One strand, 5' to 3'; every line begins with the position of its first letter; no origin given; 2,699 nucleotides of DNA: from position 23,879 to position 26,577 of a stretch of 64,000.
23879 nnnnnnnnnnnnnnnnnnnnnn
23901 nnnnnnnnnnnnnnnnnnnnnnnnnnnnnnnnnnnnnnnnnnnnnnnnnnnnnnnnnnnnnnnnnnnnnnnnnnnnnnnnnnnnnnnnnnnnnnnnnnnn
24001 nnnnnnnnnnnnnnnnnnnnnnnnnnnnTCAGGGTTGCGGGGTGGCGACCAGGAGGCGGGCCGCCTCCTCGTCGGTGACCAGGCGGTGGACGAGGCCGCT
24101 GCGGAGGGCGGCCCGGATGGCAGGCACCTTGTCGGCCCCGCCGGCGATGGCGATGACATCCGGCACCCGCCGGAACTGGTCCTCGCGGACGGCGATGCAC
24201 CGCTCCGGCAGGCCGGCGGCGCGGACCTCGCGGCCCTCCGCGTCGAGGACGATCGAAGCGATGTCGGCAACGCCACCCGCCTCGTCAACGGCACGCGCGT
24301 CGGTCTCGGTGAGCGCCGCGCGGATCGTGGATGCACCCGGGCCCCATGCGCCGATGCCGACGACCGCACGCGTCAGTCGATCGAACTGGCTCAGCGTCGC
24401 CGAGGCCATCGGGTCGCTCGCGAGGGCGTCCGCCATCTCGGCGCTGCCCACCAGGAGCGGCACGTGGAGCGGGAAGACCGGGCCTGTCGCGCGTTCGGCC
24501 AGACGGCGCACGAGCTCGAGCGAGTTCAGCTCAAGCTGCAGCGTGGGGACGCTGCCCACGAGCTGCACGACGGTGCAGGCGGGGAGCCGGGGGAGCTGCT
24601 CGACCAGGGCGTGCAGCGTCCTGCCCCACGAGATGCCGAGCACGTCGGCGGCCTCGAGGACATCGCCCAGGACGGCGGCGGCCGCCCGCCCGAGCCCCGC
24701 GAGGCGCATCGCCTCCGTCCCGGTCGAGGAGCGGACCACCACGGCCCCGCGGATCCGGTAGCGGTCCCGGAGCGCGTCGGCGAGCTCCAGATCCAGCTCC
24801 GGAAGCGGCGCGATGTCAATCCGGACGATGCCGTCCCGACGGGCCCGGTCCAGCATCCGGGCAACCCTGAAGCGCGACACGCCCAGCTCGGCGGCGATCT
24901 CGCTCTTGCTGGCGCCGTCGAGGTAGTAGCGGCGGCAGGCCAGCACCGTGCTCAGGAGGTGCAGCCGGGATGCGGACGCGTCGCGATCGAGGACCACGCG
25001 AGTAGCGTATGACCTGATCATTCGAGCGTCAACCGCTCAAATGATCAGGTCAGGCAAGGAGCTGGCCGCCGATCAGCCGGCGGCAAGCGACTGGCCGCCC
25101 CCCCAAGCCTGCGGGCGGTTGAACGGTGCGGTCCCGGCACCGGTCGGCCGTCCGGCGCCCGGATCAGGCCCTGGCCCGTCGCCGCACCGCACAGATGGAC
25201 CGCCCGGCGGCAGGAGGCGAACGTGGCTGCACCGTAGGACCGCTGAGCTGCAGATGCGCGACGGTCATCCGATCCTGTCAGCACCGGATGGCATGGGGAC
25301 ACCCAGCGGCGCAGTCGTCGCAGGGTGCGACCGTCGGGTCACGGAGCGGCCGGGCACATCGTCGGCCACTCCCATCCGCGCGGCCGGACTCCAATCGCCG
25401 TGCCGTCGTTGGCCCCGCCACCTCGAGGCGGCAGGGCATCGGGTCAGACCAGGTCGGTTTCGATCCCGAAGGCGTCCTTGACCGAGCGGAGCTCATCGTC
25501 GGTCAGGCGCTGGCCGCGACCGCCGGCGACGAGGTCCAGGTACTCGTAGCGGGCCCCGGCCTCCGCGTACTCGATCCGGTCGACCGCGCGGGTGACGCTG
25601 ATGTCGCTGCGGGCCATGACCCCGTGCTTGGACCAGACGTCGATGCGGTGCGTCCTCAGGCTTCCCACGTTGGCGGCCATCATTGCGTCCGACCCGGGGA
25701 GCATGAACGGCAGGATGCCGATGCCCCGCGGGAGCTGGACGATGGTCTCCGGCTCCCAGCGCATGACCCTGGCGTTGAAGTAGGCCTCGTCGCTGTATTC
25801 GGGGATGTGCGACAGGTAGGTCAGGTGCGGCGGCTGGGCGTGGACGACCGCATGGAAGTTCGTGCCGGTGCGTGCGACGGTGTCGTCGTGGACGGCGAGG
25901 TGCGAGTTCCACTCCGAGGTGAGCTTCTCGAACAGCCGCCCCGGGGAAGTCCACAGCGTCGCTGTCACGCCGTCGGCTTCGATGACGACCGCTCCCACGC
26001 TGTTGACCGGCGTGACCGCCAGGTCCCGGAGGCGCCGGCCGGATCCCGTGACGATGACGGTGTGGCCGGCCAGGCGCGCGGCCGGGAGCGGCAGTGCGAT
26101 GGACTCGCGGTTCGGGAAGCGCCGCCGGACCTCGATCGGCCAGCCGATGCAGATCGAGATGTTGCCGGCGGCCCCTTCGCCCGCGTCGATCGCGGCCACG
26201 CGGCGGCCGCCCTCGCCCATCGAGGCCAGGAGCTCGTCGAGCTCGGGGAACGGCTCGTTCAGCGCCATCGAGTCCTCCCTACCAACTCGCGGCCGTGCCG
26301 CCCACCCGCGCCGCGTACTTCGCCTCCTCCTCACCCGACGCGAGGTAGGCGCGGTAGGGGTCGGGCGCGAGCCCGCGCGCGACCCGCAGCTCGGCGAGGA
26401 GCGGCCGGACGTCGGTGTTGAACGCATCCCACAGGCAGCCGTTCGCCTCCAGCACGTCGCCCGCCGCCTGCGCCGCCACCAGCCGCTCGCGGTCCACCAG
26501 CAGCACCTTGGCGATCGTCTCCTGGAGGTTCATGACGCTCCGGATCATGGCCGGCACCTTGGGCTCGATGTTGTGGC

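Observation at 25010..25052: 43-bp perfect hairpin sequestering the start codon of the SorC regulator and sitting 390 nt downstream of the rha operon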

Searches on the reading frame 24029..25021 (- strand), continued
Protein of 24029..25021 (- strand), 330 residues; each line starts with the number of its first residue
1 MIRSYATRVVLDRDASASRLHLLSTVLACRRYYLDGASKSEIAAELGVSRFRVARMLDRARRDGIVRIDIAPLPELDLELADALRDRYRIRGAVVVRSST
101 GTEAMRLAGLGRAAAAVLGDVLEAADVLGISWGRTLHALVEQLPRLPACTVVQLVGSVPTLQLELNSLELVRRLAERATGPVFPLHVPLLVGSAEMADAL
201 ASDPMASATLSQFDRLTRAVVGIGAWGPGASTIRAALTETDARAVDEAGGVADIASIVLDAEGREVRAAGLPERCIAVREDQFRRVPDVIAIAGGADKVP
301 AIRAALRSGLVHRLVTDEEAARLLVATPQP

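Call 33: find_encoding_contigs(protein=P0041, flank=3000, max_places=2)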
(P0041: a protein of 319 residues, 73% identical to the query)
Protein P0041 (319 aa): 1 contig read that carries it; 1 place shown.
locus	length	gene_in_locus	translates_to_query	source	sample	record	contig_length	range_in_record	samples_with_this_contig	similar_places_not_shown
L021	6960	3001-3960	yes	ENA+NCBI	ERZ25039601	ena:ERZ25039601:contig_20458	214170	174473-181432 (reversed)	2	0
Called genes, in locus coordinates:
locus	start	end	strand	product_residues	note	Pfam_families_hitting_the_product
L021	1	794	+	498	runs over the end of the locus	PF00370:FGGY_N, PF02782:FGGY_C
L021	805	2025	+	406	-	PF01261:AP_endonuc_2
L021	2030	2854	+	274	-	PF00596:Aldolase_II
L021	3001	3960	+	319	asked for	PF13518:HTH_28 (faint), PF04198:Sugar-bind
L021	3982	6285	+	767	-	PF02775:TPP_enzyme_C (faint), PF00676:E1_dh, PF02779:Transket_pyr, PF02780:Transketolase_C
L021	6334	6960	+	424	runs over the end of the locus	PF00364:Biotin_lipoyl, PF02817:E3_binding, PF00198:2-oxoacid_dh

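Call 34: find_encoding_contigs(protein=P0055, flank=3000, max_places=2)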
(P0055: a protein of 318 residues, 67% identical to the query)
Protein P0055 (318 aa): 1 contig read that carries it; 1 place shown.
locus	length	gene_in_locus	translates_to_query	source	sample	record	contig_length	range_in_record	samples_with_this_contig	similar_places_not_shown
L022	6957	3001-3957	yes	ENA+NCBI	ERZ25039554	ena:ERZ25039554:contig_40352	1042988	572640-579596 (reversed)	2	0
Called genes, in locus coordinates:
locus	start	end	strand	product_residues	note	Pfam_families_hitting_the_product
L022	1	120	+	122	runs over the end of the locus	PF07883:Cupin_2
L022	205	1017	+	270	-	PF00456:Transketolase_N, PF13292:DXP_synthase_N (faint), PF02775:TPP_enzyme_C (weak)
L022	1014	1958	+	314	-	PF02779:Transket_pyr, PF02780:Transketolase_C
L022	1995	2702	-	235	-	PF00392:GntR, PF07729:FCD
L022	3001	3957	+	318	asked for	PF04198:Sugar-bind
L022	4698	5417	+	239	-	PF00676:E1_dh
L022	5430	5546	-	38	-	-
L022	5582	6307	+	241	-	PF02779:Transket_pyr, PF02780:Transketolase_C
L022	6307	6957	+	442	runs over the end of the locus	PF00364:Biotin_lipoyl, PF02817:E3_binding, PF00198:2-oxoacid_dh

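Call 35: find_encoding_contigs(protein=P0072, flank=3000, max_places=3)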
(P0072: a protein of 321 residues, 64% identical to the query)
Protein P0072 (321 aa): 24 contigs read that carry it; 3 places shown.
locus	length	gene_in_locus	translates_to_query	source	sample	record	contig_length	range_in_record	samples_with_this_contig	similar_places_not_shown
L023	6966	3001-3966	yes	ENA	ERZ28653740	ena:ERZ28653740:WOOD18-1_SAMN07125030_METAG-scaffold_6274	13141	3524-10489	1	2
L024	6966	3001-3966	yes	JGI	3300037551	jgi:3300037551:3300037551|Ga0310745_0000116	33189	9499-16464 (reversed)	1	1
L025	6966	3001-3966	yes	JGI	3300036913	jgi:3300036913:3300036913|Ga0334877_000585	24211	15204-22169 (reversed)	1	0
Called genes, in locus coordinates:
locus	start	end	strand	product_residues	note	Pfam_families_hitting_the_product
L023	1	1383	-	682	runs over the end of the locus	PF00596:Aldolase_II, PF00106:adh_short, PF08659:KR (weak), PF13561:adh_short_C2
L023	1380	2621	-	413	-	-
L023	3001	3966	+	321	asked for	PF04198:Sugar-bind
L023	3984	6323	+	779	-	PF00676:E1_dh, PF02775:TPP_enzyme_C (weak), PF02779:Transket_pyr, PF02780:Transketolase_C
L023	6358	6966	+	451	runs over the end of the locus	PF00364:Biotin_lipoyl, PF25997:BSH_YhbJ (weak), PF02817:E3_binding, PF00198:2-oxoacid_dh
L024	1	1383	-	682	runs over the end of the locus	PF00596:Aldolase_II, PF00106:adh_short, PF08659:KR (weak), PF13561:adh_short_C2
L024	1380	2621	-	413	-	-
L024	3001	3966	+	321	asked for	PF04198:Sugar-bind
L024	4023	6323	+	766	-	PF00676:E1_dh, PF02775:TPP_enzyme_C (weak), PF02779:Transket_pyr, PF02780:Transketolase_C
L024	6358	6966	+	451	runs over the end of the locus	PF00364:Biotin_lipoyl, PF25997:BSH_YhbJ (weak), PF02817:E3_binding, PF00198:2-oxoacid_dh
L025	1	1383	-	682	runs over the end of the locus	PF00596:Aldolase_II, PF00106:adh_short, PF08659:KR (weak), PF13561:adh_short_C2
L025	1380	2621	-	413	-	-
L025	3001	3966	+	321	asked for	PF04198:Sugar-bind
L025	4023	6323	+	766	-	PF00676:E1_dh, PF02775:TPP_enzyme_C (weak), PF02779:Transket_pyr, PF02780:Transketolase_C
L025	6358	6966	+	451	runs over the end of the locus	PF00364:Biotin_lipoyl, PF25997:BSH_YhbJ (weak), PF02817:E3_binding, PF00198:2-oxoacid_dh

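Call 36: find_encoding_contigs(protein=P0096, flank=3000, max_places=3)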
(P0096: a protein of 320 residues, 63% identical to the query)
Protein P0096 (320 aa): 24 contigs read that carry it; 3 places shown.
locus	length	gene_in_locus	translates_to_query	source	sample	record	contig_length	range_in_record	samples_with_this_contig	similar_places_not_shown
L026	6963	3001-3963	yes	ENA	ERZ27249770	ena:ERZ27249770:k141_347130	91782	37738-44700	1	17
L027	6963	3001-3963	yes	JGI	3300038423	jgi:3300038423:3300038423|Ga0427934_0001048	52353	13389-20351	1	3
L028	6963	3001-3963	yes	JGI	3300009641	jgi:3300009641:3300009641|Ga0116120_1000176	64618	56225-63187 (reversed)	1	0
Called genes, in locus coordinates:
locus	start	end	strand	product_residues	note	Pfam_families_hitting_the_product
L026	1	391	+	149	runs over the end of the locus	PF00989:PAS (weak)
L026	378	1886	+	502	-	PF00989:PAS, PF08448:PAS_4, PF13426:PAS_9 (weak), PF08447:PAS_3 (weak), PF00512:HisKA, PF02518:HATPase_c, PF00072:Response_reg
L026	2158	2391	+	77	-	-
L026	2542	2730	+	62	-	-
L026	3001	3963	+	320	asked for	PF04198:Sugar-bind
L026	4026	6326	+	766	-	PF00676:E1_dh, PF02775:TPP_enzyme_C (weak), PF02779:Transket_pyr, PF02780:Transketolase_C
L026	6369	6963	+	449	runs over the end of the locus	PF00364:Biotin_lipoyl, PF25997:BSH_YhbJ (weak), PF02817:E3_binding, PF00198:2-oxoacid_dh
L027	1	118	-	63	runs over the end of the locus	-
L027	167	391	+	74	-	-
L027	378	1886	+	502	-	PF00989:PAS, PF08448:PAS_4, PF13426:PAS_9 (weak), PF08447:PAS_3 (weak), PF00512:HisKA, PF02518:HATPase_c, PF00072:Response_reg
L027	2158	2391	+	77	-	-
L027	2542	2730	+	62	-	-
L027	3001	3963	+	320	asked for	PF04198:Sugar-bind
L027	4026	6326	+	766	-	PF00676:E1_dh, PF02775:TPP_enzyme_C (weak), PF02779:Transket_pyr, PF02780:Transketolase_C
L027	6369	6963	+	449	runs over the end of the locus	PF00364:Biotin_lipoyl, PF25997:BSH_YhbJ (weak), PF02817:E3_binding, PF00198:2-oxoacid_dh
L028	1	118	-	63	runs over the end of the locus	-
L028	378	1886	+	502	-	PF00989:PAS, PF08448:PAS_4, PF13426:PAS_9 (weak), PF08447:PAS_3 (weak), PF00512:HisKA, PF02518:HATPase_c, PF00072:Response_reg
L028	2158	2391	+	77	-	-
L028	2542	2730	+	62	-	-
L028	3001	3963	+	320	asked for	PF04198:Sugar-bind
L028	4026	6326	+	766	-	PF00676:E1_dh, PF02775:TPP_enzyme_C (weak), PF02779:Transket_pyr, PF02780:Transketolase_C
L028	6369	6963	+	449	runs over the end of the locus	PF00364:Biotin_lipoyl, PF25997:BSH_YhbJ (weak), PF02817:E3_binding, PF00198:2-oxoacid_dh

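Call 46: search_protein_families(library=ncbifam, proteins=[window:24029-24997:-])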
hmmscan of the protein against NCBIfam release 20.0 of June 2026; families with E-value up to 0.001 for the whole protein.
window:24029-24997:- (322 aa): 2 families
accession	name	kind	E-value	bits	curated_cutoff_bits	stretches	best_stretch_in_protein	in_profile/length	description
NF053881.1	TransRegDeoRBac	equivalog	1.6e-43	149.1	420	1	18-317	10-310/311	DNA-binding transcriptional repressor DeoR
NF011947.0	PRK15418.1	equivalog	2.5e-32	112.3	486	1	23-318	25-316/319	transcriptional regulator LsrR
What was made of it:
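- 24029..24997 (-): SorC/DeoR-subfamily regulator gene (322 aa from the GTG; annotated as 330 aa from ATG 25021). Call 46 (DeoR and LsrR models, below cutoff).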

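Call 53: list_cluster_members(proteins=[window:24029-25021:-, window:24029-24997:-])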
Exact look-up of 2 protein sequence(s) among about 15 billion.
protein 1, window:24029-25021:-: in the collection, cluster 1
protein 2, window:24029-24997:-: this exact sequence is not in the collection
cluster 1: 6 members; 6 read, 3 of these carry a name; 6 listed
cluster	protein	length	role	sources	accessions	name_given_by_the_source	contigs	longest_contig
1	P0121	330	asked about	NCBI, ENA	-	-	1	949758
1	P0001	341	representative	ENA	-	-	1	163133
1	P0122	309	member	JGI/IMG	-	DNA-binding transcriptional regulator LsrR (DeoR family)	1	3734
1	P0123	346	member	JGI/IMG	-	DNA-binding transcriptional regulator LsrR (DeoR family)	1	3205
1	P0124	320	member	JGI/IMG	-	DNA-binding transcriptional regulator LsrR (DeoR family)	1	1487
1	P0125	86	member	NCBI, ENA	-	-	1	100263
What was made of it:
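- Checked: An ATG does sit in the proximal arm (25021-25019, minus strand), and the deposited annotation uses it (330-aa product; call 53).
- An ATG lies in the 3' arm, and the deposited annotation starts there (call 53).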

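Call 55: find_encoding_contigs(protein=P0123, flank=1500, max_places=2)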
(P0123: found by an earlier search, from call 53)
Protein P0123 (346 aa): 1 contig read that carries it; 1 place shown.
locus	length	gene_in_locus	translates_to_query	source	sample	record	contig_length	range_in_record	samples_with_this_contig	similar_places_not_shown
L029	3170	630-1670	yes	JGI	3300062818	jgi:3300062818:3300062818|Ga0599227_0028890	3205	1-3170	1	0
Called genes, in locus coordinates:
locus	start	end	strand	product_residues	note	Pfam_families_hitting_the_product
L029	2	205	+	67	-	?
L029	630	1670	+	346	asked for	PF04198:Sugar-bind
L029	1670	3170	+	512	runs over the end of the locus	?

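Call 65: search_protein_families(library=pfam, proteins=[L006:2383-3747:-, L006:5455-6846:+, L007:2492-3898:-, L007:4968-6374:+, L007:6307-7146:+, L008:2390-3820:-, L008:4922-6322:+, L011:1415-2785:-, L011:3936-4721:+, L011:459-1415:-])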
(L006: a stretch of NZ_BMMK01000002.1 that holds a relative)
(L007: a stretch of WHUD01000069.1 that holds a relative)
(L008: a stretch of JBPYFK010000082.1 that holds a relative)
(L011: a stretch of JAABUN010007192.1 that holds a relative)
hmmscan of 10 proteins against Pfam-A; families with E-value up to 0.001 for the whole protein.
L006:2383-3747:- (454 aa): 2 families
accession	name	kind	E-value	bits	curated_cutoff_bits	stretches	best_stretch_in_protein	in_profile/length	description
PF01547.30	SBP_bac_1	-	1.6e-57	196.3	26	1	50-344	3-306/307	Bacterial extracellular solute-binding protein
PF13416.11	SBP_bac_8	-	1.1e-25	91.5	27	1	59-357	4-260/279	Bacterial extracellular solute-binding protein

L006:5455-6846:+ (463 aa): 0 families

L007:2492-3898:- (468 aa): 1 family
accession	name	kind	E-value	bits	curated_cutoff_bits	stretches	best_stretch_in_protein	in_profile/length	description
PF01547.30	SBP_bac_1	-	1.9e-57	196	26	1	67-356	10-305/307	Bacterial extracellular solute-binding protein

L007:4968-6374:+ (468 aa): 2 families
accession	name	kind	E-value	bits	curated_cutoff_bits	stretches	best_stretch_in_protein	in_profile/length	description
PF00370.27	FGGY_N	-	3.3e-35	122.3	28.8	1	9-224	2-225/245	FGGY family of carbohydrate kinases, N-terminal domain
PF02782.22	FGGY_C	-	3.3e-26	92.7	27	1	243-425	2-197/198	FGGY family of carbohydrate kinases, C-terminal domain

L007:6307-7146:+ (279 aa): 0 families

L008:2390-3820:- (476 aa): 2 families
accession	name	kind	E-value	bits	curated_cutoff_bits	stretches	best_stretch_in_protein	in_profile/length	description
PF01547.30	SBP_bac_1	-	1.5e-61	209.5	26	1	74-368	3-306/307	Bacterial extracellular solute-binding protein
PF13416.11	SBP_bac_8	-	3.3e-28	99.7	27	1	83-376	4-257/279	Bacterial extracellular solute-binding protein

L008:4922-6322:+ (466 aa): 2 families
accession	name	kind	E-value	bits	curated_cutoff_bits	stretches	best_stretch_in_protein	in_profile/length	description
PF00370.27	FGGY_N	-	1.1e-32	114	28.8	1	8-222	2-225/245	FGGY family of carbohydrate kinases, N-terminal domain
PF02782.22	FGGY_C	-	2.3e-23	83.5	27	1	241-423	2-197/198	FGGY family of carbohydrate kinases, C-terminal domain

L011:1415-2785:- (456 aa): 2 families
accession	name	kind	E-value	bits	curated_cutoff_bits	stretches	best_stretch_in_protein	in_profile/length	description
PF01547.30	SBP_bac_1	-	5e-54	184.8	26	1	56-345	3-305/307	Bacterial extracellular solute-binding protein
PF13416.11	SBP_bac_8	-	3.4e-24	86.5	27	1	66-373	5-272/279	Bacterial extracellular solute-binding protein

L011:3936-4721:+ (261 aa): 1 family
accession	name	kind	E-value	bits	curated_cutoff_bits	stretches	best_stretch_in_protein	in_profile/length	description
PF01636.29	APH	-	1.6e-14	54.7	23.2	1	125-190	169-233/239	Phosphotransferase enzyme family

L011:459-1415:- (318 aa): 1 family
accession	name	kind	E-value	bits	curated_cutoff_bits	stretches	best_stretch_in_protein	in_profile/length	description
PF00528.27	BPD_transp_1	-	1.9e-08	34.7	26.4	1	110-303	2-170/184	Binding-protein-dependent transport system inner membrane component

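Call 66: search_solved_structures(query=window:24029-24997:-, max_evalue=0.001, show_alignments=1)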
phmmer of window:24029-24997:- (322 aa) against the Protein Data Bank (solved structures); distinct sequences matched with E-value up to 0.001: 15.
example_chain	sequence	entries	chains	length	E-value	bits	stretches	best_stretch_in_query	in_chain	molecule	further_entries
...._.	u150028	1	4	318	9.1e-26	94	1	17-317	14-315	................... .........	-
2w48_A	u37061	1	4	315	6.7e-24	87.9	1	20-317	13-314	SORBITOL OPERON REGULATOR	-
4l5i_A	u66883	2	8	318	2.1e-23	86.3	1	23-316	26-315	Transcriptional regulator LsrR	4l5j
4go1_A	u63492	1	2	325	2.2e-23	86.2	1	23-316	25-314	Transcriptional regulator LsrR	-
2r5f_A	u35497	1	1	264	1.3e-21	80.4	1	68-314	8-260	Transcriptional regulator, putative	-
4r9n_A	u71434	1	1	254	5.7e-20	75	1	70-313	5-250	Lmo0547 protein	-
4oqp_A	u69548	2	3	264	5.1e-17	65.3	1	64-317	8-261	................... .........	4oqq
3nze_A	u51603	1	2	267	8.7e-16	61.3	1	71-318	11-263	Putative transcriptional regulator, sugar-binding family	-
2gnp_A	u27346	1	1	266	2.4e-15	59.8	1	72-312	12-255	transcriptional regulator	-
3efb_A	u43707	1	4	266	7e-15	58.3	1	70-317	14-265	Probable sor-operon regulator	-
4l4y_A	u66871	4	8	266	5.8e-14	55.3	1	52-316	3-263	Transcriptional regulator LsrR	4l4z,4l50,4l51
2okg_A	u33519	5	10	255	2.4e-12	50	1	73-317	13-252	Central glycolytic gene regulator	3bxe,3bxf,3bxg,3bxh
8r3g_C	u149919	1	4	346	5.5e-12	48.8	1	72-317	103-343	Central glycolytic genes regulator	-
3kv1_A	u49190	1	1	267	2e-09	40.4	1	68-316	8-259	Transcriptional repressor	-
2o0m_A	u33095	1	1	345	9.2e-05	25.1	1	151-315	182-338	Transcriptional regulator, SorC family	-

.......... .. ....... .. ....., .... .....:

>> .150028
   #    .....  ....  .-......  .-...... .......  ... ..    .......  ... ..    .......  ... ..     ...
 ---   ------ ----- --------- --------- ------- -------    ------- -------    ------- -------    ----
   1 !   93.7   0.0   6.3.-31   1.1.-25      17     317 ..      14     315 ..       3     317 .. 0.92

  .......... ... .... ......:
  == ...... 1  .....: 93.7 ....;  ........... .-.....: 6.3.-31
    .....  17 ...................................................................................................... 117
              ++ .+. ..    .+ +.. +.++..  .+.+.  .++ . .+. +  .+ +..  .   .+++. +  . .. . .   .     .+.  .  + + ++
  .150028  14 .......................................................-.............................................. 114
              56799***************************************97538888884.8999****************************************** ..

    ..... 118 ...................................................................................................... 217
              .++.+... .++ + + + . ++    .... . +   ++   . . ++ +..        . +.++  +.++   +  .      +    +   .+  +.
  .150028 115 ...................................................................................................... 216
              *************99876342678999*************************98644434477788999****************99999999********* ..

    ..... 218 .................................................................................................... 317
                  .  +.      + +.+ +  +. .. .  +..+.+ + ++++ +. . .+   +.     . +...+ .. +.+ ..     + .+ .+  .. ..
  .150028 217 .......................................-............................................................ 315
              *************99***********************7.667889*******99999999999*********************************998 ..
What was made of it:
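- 24029..24997 (-): Call 66 (best solved structures: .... DeoR, 2w48 SorC, 4l5i LsrR).
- On SorC/DeoR-subfamily repressor with a bipartite operator: CggR aligns only from residue 72 (call 66).
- Closest known: Bacillus subtilis DeoR operator at the dra-nupC-pdp promoter. Same: The regulator has the same domain organisation, and DeoR is the best-matching solved structure (call 66).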

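Call 78: find_encoding_contigs(protein=P0124, flank=1500, max_places=2)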
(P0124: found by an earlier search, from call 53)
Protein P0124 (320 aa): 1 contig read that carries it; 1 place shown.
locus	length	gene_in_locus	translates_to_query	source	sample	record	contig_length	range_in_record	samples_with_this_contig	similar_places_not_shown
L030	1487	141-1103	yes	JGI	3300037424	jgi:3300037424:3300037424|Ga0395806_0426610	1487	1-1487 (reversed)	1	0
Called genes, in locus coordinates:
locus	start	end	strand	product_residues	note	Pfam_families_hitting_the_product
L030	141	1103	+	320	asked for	PF04198:Sugar-bind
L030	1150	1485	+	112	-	?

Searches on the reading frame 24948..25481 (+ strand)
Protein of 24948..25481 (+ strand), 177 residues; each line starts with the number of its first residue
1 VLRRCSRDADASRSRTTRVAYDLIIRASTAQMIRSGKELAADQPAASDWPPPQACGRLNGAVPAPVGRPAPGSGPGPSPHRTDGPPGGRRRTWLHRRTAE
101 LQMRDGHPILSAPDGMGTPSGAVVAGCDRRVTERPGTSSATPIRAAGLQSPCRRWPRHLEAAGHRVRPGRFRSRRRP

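Call 75: search_protein_families(library=pfam, proteins=[window:24948-25481:+], max_evalue=0.01)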
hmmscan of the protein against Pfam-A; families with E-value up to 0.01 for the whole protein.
window:24948-25481:+ (177 aa): 0 families

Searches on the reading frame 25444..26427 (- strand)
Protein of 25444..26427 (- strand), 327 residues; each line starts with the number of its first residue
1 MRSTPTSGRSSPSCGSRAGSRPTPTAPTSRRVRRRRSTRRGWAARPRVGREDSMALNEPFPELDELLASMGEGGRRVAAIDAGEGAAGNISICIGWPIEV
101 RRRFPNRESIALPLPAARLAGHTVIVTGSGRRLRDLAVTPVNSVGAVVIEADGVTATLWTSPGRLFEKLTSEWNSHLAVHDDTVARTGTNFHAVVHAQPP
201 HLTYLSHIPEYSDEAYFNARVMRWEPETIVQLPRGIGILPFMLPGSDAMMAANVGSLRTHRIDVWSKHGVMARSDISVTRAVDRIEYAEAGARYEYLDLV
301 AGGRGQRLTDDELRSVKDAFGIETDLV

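Call 7: search_protein_families(library=pfam, proteins=[window:25444-26427:-])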
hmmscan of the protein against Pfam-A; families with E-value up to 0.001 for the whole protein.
window:25444-26427:- (327 aa): 1 family
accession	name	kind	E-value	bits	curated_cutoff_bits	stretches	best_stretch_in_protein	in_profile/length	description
PF00596.27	Aldolase_II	-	2.2e-11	44.4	22.2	1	74-294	7-181/183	Class II Aldolase and Adducin N-terminal domain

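Call 46: search_protein_families(library=ncbifam, proteins=[window:25444-26268:-])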
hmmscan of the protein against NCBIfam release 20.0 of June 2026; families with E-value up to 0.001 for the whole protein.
window:25444-26268:- (274 aa): 4 families
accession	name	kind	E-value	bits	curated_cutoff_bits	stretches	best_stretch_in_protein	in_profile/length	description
NF002963.0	PRK03634.1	equivalog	2.9e-40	138.1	170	1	31-270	27-266/274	rhamnulose-1-phosphate aldolase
TIGR02624.1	rhamnu_1P_ald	equivalog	3.1e-29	102.1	400.95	1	55-271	53-265/270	rhamnulose-1-phosphate aldolase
NF006413.0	PRK08660.1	equivalog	0.00046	20.1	203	0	108-222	58-155/184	aldolase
NF006208.0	PRK08333.1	equivalog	0.00059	19.5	267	1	116-245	69-183/189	aldolase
